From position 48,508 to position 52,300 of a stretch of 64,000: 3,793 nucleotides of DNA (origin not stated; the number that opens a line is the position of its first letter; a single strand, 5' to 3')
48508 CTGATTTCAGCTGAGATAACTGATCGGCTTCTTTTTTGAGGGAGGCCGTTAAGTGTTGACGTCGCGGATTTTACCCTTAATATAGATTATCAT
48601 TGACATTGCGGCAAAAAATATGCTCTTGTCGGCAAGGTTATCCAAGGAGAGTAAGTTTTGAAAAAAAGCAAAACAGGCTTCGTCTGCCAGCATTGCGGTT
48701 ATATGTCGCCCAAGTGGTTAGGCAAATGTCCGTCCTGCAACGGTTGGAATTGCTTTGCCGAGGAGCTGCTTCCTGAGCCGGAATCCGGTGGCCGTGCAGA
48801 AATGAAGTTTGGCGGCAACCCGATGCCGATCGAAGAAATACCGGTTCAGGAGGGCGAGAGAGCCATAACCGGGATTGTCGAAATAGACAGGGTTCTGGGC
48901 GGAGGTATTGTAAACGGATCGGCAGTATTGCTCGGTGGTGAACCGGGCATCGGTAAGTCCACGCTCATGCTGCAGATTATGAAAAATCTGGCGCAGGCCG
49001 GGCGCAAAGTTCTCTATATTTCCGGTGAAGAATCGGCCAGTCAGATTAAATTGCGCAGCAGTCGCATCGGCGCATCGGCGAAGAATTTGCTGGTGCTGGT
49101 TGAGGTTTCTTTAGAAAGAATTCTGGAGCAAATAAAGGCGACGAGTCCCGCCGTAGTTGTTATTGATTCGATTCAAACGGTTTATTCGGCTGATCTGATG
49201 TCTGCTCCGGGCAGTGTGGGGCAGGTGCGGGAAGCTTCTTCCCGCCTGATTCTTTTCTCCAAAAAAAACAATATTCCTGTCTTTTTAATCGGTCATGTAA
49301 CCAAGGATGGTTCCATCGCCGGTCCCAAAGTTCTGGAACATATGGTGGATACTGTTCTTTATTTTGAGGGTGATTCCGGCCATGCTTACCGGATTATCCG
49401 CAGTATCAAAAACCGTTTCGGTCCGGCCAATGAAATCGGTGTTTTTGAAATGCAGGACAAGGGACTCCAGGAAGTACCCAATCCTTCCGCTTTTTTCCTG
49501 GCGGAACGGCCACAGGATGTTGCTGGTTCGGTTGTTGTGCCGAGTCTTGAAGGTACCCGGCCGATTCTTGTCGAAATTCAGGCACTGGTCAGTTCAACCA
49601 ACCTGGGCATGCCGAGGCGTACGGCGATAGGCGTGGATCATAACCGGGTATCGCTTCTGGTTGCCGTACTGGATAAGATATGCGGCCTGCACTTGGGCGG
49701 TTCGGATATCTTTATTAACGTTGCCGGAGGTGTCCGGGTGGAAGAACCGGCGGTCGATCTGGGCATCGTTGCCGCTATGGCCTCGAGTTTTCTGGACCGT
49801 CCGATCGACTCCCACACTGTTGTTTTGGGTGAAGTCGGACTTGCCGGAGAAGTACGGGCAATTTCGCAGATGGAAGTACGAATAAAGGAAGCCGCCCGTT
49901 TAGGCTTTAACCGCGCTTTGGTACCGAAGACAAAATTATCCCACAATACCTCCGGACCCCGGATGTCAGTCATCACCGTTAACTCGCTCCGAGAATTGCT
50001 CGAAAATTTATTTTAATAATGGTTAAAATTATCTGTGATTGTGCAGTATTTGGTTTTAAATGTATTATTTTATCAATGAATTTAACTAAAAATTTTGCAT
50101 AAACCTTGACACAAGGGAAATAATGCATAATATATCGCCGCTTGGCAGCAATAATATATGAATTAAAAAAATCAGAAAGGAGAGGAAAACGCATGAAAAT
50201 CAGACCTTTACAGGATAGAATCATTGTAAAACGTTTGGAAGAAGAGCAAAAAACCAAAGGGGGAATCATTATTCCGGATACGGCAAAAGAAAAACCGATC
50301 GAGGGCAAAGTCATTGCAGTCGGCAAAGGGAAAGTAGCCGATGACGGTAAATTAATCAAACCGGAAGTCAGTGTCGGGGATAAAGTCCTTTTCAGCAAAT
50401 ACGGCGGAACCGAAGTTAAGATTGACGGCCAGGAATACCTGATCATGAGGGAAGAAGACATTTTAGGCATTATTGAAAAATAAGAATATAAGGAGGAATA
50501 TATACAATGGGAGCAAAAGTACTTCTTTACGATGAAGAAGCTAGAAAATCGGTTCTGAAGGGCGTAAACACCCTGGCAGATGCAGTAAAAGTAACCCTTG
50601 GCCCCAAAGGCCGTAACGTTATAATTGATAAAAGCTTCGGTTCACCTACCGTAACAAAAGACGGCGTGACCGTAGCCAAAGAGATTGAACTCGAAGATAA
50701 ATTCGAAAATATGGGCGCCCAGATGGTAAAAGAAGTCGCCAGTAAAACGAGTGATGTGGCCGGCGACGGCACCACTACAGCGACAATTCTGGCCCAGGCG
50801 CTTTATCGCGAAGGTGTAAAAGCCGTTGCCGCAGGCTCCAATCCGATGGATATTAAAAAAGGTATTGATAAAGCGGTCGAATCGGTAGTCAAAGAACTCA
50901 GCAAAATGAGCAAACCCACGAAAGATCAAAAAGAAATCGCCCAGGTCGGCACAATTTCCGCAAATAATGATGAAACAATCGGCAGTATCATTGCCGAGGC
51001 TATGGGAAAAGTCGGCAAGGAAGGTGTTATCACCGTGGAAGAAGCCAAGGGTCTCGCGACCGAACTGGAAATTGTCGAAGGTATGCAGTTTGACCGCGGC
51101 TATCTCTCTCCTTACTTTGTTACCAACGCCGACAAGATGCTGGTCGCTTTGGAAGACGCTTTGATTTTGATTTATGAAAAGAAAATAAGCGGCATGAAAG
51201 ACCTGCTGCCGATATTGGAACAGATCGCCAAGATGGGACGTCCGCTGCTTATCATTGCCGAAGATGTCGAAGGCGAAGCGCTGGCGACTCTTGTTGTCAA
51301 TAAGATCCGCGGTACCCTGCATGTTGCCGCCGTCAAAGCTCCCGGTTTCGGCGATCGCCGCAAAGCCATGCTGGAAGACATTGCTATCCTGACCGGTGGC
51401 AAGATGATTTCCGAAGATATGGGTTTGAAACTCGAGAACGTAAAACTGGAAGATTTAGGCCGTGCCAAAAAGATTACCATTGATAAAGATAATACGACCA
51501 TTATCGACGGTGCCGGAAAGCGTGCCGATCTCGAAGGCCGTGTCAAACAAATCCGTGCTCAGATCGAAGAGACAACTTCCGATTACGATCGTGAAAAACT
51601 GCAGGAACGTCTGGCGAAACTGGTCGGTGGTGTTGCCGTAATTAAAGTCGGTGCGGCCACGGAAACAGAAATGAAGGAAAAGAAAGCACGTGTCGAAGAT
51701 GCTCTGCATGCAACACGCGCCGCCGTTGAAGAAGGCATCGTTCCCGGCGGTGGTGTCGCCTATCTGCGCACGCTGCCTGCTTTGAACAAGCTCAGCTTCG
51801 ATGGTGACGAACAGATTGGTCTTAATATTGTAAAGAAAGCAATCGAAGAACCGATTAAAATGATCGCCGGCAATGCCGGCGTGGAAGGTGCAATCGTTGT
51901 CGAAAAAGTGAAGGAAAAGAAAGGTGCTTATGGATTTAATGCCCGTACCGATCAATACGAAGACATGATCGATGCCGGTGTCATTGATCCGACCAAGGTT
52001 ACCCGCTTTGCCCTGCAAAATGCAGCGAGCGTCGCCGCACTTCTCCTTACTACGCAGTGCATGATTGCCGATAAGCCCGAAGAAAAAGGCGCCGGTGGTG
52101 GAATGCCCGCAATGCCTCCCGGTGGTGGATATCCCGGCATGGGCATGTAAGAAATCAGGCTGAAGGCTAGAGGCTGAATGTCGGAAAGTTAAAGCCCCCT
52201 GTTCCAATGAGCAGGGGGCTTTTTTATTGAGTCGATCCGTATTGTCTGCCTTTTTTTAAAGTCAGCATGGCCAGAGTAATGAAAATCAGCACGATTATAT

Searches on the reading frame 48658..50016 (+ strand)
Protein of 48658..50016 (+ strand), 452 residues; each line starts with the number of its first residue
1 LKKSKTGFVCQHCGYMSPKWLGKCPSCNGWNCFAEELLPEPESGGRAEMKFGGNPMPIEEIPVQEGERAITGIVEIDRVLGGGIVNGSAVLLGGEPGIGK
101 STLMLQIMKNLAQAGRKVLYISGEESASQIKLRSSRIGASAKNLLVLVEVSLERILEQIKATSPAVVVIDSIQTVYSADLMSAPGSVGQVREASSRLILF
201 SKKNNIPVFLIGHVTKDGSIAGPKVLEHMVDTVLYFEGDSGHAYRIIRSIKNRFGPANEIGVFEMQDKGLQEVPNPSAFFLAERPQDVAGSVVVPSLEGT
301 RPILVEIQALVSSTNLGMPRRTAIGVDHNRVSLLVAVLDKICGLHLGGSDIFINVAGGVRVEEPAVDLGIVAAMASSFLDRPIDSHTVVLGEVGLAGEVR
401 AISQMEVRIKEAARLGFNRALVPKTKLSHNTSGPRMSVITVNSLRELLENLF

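Call 75: search_protein_families(library=ncbifam, proteins=[window:48658-50016:+], max_evalue=1e-10)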
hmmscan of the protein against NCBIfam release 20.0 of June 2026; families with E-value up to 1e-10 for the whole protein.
window:48658-50016:+ (452 aa): 7 families
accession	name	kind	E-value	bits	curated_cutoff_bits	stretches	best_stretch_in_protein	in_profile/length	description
TIGR00416.1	sms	equivalog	6.2e-182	605.4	403.05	1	1-447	1-453/454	DNA repair protein RadA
NF006799.0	PRK09302.1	equivalog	6e-17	61.4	408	1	67-271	253-470/515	circadian clock protein KaiC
TIGR02902.1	spore_lonB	equivalog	7.2e-16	57.9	723.3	1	330-452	408-531/531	ATP-dependent protease LonB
TIGR03881.1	KaiC_arch_4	hypoth_equivalog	7.5e-12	45.4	247.8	0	67-170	1-88/231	KaiC domain-containing protein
TIGR02237.1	recomb_radB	equivalog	2.3e-11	44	172.4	1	76-270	1-209/210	DNA repair and recombination protein RadB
TIGR02903.1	spore_lon_C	equivalog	4.7e-11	41.9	678.8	0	334-449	496-612/615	Lon family ATP-dependent protease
TIGR03600.1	phage_DnaB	exception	8.1e-11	41.5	498.65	0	71-134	179-242/421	phage replicative helicase, DnaB family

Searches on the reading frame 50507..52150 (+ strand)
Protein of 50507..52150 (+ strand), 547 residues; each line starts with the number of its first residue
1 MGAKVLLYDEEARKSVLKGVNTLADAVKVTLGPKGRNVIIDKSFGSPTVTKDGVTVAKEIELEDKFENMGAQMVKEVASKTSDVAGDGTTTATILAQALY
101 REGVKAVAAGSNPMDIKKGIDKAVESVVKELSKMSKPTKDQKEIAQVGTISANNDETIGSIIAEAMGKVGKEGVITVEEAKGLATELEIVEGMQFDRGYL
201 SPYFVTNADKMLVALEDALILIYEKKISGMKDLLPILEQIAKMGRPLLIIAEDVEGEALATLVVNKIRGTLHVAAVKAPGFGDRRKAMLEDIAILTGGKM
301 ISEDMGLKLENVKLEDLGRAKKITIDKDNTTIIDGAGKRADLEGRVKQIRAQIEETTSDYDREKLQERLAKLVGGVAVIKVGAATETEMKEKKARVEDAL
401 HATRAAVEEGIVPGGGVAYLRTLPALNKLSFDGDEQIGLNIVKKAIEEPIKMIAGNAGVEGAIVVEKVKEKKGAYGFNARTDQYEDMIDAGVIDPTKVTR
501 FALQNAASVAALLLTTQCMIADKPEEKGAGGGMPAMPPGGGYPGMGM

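Call 75: search_protein_families(library=ncbifam, proteins=[window:50507-52150:+], max_evalue=1e-10)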
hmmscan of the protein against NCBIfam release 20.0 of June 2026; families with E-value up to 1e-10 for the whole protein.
window:50507-52150:+ (547 aa): 19 families
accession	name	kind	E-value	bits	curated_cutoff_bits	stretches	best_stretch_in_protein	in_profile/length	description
NF009488.0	PRK12850.1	subfamily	1.5e-271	901.7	475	1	1-535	1-536/544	chaperonin GroEL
NF000592.1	PRK00013.1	subfamily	2.9e-267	887.3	397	1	3-524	1-524/524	chaperonin GroEL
NF009489.0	PRK12851.1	subfamily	5e-267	886.6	464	1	1-529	1-530/541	chaperonin GroEL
TIGR02348.1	GroEL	equivalog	1.4e-265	881.7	582.1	1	3-526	1-526/526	chaperonin GroEL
NF009487.0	PRK12849.1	subfamily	2.1e-259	861.3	352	1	3-535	2-536/543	chaperonin GroEL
NF010704.0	PRK14104.1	subfamily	2.7e-250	831.3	1041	1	1-545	1-544/546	chaperonin GroEL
NF038369.1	GroEL3_Chlamy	exception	4.1e-81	273.1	600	1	10-519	10-505/506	variant chaperonin GroEL3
NF038370.1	GroEL2_Chlamy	exception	3.4e-62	210.8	600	1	13-523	12-522/533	variant chaperonin GroEL2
NF041082.2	thermosome_alpha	equivalog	3.8e-30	105.2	450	2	10-227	16-247/519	thermosome subunit alpha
NF041083.2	thermosome_beta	equivalog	1.1e-29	103.9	400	2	9-208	15-229/520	thermosome subunit beta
TIGR02339.1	thermosome_arch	subfamily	2.3e-27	96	671.1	2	9-169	14-179/521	thermosome subunit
TIGR02342.1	chap_CCT_delta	equivalog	3.2e-22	78.8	695.35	1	10-180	8-174/517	T-complex protein 1 subunit delta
TIGR02345.1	chap_CCT_eta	equivalog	5.9e-21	74.3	669.2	1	18-142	25-144/523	T-complex protein 1 subunit eta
TIGR02347.1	chap_CCT_zeta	equivalog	8.3e-20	70.8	587.15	1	12-196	17-197/531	T-complex protein 1 subunit zeta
TIGR02343.1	chap_CCT_epsi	equivalog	2e-19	69.7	710.5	1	9-179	25-193/532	T-complex protein 1 subunit epsilon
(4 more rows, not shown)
